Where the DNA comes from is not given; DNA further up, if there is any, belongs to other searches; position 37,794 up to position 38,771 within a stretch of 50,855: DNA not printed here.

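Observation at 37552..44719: Eight-gene isoprenoid-tailoring operon: three UbiA prenyltransferases, a GGR-type reductase, a CrtI/CrtD-type desaturase and a CruF-like membrane protein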

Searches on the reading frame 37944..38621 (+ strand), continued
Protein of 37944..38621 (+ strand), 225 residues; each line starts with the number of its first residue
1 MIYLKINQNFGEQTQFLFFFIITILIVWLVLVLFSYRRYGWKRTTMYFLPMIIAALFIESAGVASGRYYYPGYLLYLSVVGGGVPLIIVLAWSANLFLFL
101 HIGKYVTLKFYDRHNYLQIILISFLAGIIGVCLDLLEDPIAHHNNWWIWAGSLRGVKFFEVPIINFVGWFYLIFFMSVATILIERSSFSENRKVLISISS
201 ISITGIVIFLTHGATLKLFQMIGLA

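Call 58: find_homologous_proteins(query=P0224, max_evalue=0.00001)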
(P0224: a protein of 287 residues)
Query P0224 (287 aa): 568 proteins with E <= 0.00001 among 8000 candidates; the best 120 are listed.
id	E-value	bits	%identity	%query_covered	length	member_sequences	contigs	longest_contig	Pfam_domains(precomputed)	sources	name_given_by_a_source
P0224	1.5e-181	621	100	100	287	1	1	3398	PF04240.18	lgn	-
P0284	2.6e-64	236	48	93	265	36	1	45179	PF04240.18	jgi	jgi:uncharacterized membrane protein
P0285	3.9e-54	202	46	92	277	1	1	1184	PF04240.18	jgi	jgi:uncharacterized membrane protein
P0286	1.0e-53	201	48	87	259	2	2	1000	PF04240.18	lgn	-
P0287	1.1e-53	201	43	96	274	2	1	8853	PF04240.18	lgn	-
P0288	1.4e-53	201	45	94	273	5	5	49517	PF04240.18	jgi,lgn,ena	-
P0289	4.4e-53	199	45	95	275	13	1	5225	PF04240.18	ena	-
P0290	2.0e-52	197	46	87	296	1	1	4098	PF04240.18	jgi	jgi:uncharacterized membrane protein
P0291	3.7e-52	196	50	76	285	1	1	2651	PF04240.18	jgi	jgi:uncharacterized membrane protein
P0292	5.7e-52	195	47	77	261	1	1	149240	PF04240.18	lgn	-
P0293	7.5e-52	195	49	67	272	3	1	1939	PF04240.18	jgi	jgi:putative membrane protein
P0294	1.1e-51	194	45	89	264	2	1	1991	PF04240.18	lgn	-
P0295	1.4e-51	194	45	92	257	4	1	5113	PF04240.18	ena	-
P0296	1.6e-51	194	49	70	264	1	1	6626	PF04240.18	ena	-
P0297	1.6e-51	194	46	80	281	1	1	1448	PF04240.18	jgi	jgi:uncharacterized membrane protein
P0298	2.0e-51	194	46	91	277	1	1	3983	PF04240.18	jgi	jgi:uncharacterized membrane protein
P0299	2.4e-51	193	46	77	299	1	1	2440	PF04240.18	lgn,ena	-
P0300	2.4e-51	193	43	85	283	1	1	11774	PF04240.18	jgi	jgi:putative membrane protein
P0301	2.5e-51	193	48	76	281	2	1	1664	PF04240.18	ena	-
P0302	4.0e-51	193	55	58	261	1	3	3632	PF04240.18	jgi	jgi:putative membrane protein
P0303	4.1e-51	193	48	90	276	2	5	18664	PF04240.18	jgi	jgi:uncharacterized membrane protein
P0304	4.4e-51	192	44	95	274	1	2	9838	PF04240.18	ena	-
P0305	8.8e-51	191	46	91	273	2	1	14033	PF04240.18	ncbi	-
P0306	1.2e-50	191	42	94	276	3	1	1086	PF04240.18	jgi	jgi:putative membrane protein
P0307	1.4e-50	191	44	94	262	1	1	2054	PF04240.18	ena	-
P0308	1.5e-50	191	42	93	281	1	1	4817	PF04240.18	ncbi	ncbi:MAG: carotenoid biosynthesis protein [Anaerolineae bacterium]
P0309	1.8e-50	190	47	89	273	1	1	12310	PF04240.18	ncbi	-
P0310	1.8e-50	190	50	83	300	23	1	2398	PF04240.18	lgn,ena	-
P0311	2.1e-50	190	44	86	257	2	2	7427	PF04240.18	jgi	jgi:uncharacterized membrane protein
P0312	2.2e-50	190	44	83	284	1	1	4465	PF04240.18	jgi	-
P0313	2.5e-50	190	41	88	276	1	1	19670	PF04240.18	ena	-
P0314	2.6e-50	190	45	83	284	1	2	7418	PF04240.18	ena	-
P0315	2.8e-50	190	42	92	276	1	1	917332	PF04240.18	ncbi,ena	-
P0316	2.9e-50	190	43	94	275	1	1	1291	PF04240.18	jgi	jgi:uncharacterized membrane protein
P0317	3.1e-50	190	49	76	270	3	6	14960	PF04240.18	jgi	jgi:uncharacterized membrane protein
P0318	3.1e-50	190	38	94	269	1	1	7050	PF04240.18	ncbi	-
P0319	3.1e-50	190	49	75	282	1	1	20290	PF04240.18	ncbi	ncbi:MAG: carotenoid biosynthesis protein [Chloroflexota bacterium]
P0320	3.4e-50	190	44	91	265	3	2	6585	PF04240.18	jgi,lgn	jgi:putative membrane protein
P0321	3.5e-50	189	44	93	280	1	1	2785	PF04240.18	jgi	jgi:putative membrane protein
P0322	4.3e-50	189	45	83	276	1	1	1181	PF04240.18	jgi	jgi:uncharacterized membrane protein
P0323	6.4e-50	189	43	87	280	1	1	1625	PF04240.18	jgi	jgi:uncharacterized membrane protein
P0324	7.6e-50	188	44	87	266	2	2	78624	PF04240.18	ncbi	-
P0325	1.1e-49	188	47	75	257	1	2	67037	PF04240.18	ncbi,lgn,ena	-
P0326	1.2e-49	188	42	92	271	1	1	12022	PF04240.18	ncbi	-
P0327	1.4e-49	188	44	79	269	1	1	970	PF04240.18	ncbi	-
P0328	1.5e-49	187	44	92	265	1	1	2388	PF04240.18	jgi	jgi:uncharacterized membrane protein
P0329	1.6e-49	187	43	91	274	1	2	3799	PF04240.18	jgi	jgi:putative membrane protein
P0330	1.8e-49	187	44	83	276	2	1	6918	PF04240.18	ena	-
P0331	2.2e-49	187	45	78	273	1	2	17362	PF04240.18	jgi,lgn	jgi:putative membrane protein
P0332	3.4e-49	186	47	83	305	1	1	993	PF04240.18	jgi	jgi:uncharacterized membrane protein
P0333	5.3e-49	186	45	91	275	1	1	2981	PF04240.18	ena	-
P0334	5.9e-49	185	42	91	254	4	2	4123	PF04240.18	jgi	jgi:uncharacterized membrane protein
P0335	6.1e-49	185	44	91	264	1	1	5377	PF04240.18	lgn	-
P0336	6.3e-49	185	49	69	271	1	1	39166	PF04240.18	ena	-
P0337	6.3e-49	185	42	94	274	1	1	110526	PF04240.18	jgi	jgi:uncharacterized membrane protein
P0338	7.1e-49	185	52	67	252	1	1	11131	PF04240.18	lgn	-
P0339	7.7e-49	185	41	91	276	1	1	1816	PF04240.18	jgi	jgi:putative membrane protein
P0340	1.3e-48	184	43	95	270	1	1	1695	PF04240.18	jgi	jgi:uncharacterized membrane protein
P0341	1.4e-48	184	45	87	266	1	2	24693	PF04240.18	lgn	-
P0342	1.5e-48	184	45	81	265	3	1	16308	PF04240.18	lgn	-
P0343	1.7e-48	184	43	91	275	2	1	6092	PF04240.18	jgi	jgi:uncharacterized membrane protein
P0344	1.8e-48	184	48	76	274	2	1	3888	PF04240.18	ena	-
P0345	2.3e-48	184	42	91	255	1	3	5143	PF04240.18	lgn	-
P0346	2.6e-48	183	44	90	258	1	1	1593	PF04240.18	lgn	-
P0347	2.6e-48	183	48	69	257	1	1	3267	PF04240.18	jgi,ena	-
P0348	2.7e-48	183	51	65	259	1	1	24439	PF04240.18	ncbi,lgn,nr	ncbi:MAG TPA: carotenoid biosynthesis protein [Symbiobacteriaceae bacterium]|nr:carotenoid biosynthe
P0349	2.8e-48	183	40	92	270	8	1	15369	PF04240.18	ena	-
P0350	3.1e-48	183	44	86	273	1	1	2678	PF04240.18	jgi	jgi:uncharacterized membrane protein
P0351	3.3e-48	183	49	69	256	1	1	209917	PF04240.18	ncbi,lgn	ncbi:MAG: carotenoid biosynthesis protein [Chloroflexota bacterium]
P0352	3.4e-48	183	42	93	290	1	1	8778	PF04240.18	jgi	jgi:uncharacterized membrane protein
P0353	3.4e-48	183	42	91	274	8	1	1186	PF04240.18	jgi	jgi:uncharacterized membrane protein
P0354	3.5e-48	183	51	70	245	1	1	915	PF04240.18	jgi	jgi:putative membrane protein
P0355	3.8e-48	183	42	91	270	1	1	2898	PF04240.18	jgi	jgi:uncharacterized membrane protein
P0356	4.0e-48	183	41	91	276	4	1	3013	PF04240.18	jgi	-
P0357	4.3e-48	183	42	94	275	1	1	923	PF04240.18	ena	-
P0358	4.8e-48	182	48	75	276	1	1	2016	PF04240.18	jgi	jgi:uncharacterized membrane protein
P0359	4.9e-48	182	42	91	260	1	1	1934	PF04240.18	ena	-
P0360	5.2e-48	182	47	73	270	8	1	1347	PF04240.18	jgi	-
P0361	5.3e-48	182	45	93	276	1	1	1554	PF04240.18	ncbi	-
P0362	5.4e-48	182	41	93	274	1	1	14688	PF04240.18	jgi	jgi:putative membrane protein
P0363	5.8e-48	182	47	79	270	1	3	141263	PF04240.18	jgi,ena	-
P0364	8.4e-48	182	49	69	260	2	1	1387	PF04240.18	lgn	-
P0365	8.6e-48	182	43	88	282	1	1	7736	PF04240.18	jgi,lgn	jgi:putative membrane protein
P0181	8.8e-48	182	43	91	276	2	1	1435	PF04240.18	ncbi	-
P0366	9.8e-48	181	46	70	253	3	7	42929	PF04240.18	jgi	jgi:putative membrane protein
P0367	1.3e-47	181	45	82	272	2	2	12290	PF04240.18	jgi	jgi:uncharacterized membrane protein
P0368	1.6e-47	181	46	76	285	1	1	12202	PF04240.18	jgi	jgi:uncharacterized membrane protein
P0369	1.6e-47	181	49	76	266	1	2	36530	PF04240.18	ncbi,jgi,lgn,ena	-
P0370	1.6e-47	181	45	76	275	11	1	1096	PF04240.18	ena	-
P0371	1.7e-47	181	49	68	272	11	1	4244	PF04240.18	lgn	-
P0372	1.7e-47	181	38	93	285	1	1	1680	PF04240.18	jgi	jgi:putative membrane protein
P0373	2.0e-47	180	52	59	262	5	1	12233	PF04240.18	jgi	jgi:putative membrane protein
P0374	2.0e-47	180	45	81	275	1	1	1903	PF04240.18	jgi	jgi:uncharacterized membrane protein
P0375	2.0e-47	180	48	68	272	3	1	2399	PF04240.18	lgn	-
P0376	2.1e-47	180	43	92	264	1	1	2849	PF04240.18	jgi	jgi:uncharacterized membrane protein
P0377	2.3e-47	180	47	83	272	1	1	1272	PF04240.18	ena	-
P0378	2.7e-47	180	44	92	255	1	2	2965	PF04240.18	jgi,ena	-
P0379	3.2e-47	180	42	91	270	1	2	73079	PF04240.18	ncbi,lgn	-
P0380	3.5e-47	180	43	92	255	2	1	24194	PF04240.18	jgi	jgi:uncharacterized membrane protein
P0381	3.9e-47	180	38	92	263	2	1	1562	PF04240.18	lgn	-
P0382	5.8e-47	179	45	75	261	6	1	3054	PF04240.18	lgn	-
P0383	6.0e-47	179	45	76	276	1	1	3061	PF04240.18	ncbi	-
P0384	6.5e-47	179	48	75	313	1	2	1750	PF04240.18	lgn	-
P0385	6.8e-47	179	42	92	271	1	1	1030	PF04240.18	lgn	-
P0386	7.0e-47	179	47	70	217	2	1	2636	PF04240.18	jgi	jgi:putative membrane protein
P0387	7.0e-47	179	45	76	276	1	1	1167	PF04240.18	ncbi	-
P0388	8.2e-47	178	45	78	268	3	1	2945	PF04240.18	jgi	-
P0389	8.3e-47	178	47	90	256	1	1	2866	PF04240.18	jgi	jgi:putative membrane protein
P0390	8.3e-47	178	49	69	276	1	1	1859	PF04240.18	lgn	-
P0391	8.6e-47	178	46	77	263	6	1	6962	PF04240.18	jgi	jgi:putative membrane protein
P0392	9.2e-47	178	45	80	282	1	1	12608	PF04240.18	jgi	jgi:uncharacterized membrane protein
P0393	9.8e-47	178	43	91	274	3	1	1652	PF04240.18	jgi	jgi:putative membrane protein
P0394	1.0e-46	178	43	83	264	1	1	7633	PF04240.18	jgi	jgi:uncharacterized membrane protein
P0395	1.1e-46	178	39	92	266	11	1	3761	PF04240.18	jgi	-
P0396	1.1e-46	178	42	91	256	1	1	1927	PF04240.18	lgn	-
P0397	1.1e-46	178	46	90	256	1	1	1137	PF04240.18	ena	-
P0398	1.2e-46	178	48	77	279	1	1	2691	PF04240.18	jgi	jgi:uncharacterized membrane protein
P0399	1.2e-46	178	41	89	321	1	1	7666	PF04240.18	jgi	jgi:uncharacterized membrane protein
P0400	1.3e-46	178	47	80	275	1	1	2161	PF04240.18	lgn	-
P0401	1.4e-46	178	49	70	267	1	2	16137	PF04240.18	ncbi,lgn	ncbi:MAG TPA: carotenoid biosynthesis protein [Anaerolineales bacterium]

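Call 59: find_encoding_contigs(protein=P0351, flank=7000, max_places=1)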
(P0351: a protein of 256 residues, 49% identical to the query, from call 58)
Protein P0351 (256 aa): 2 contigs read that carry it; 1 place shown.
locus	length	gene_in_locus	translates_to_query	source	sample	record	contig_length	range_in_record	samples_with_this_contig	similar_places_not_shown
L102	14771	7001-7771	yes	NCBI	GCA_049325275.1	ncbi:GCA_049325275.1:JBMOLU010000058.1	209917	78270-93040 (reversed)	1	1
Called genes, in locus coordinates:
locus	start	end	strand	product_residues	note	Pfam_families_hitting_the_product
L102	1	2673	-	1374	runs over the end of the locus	PF22058:X25_BaPul_like, PF17967:Pullulanase_N2, PF02922:CBM_48, PF11852:Pullul_strch_C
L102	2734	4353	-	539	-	PF00128:Alpha-amylase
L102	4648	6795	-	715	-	PF00150:Cellulase, PF00942:CBM_3, PF18666:CBM64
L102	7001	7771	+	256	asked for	PF04240:Caroten_synth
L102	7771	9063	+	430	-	-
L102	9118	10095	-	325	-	-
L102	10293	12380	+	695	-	PF01590:GAF, PF13185:GAF_2, PF13492:GAF_3 (weak), PF01590:GAF, PF13185:GAF_2, PF13492:GAF_3, PF00990:GGDEF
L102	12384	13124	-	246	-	PF01925:TauE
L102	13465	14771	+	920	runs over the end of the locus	PF01326:PPDK_N, PF00391:PEP-utilizers, PF02896:PEP-utilizers_C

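Call 60: find_encoding_contigs(protein=P0284, flank=7000, max_places=1)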
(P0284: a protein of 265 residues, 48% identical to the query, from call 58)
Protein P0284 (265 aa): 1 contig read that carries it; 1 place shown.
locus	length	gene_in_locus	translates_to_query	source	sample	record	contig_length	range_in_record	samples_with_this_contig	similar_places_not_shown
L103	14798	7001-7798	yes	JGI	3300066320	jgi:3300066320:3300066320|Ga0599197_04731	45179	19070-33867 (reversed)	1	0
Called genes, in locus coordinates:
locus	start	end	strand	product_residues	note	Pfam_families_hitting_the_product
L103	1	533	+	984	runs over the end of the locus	PF13424:TPR_12 (faint), PF17874:TPR_MalT (faint)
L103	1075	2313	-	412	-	PF01411:tRNA-synt_2c (weak), PF07973:tRNA_SAD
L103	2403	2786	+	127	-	PF04075:F420H2_quin_red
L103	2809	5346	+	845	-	PF17191:RecG_wedge, PF01336:tRNA_anti-codon, PF00270:DEAD, PF04851:ResIII (weak), PF00271:Helicase_C, PF19833:RecG_dom3_C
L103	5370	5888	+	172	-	PF01467:CTP_transf_like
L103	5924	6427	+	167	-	-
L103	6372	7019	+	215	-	PF01725:Ham1p_like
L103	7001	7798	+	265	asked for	PF04240:Caroten_synth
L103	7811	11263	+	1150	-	PF00486:Trans_reg_C (weak), PF13424:TPR_12 (faint), PF03704:BTAD, PF00515:TPR_1 (faint), PF07719:TPR_2 (faint), PF13191:AAA_16, PF13401:AAA_22 (weak), PF17874:TPR_MalT, +1 more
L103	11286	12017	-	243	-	PF05685:Uma2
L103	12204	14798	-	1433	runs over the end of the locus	PF00082:Peptidase_S8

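Call 62: search_protein_families(library=pfam, proteins=[L041:3358-4359:+, L041:8434-9408:-], max_evalue=10)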
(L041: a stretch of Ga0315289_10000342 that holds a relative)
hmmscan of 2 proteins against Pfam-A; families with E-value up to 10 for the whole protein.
L041:3358-4359:+ (333 aa): 1 family
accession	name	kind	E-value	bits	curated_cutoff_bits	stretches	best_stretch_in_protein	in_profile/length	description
PF07143.17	CrtC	-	0.0013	19.9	22.5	1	45-194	1-166/168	CrtC N-terminal lipocalin domain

L041:8434-9408:- (324 aa): 1 family
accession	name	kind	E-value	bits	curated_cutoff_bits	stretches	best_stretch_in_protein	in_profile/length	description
PF04741.18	InvH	-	0.15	13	27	1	152-198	31-77/81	InvH outer membrane lipoprotein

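Call 65: search_solved_structures(query=A2, max_evalue=1)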
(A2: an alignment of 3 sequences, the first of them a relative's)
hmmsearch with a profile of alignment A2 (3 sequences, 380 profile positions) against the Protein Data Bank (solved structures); distinct sequences matched with E-value up to 1: 2.
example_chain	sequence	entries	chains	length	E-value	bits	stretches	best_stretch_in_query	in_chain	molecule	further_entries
7a0q_A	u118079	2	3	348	0.22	13.7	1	196-264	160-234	CrtC domain-containing protein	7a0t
7kcv_A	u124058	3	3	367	0.35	13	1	127-181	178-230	Penicillin-binding protein 4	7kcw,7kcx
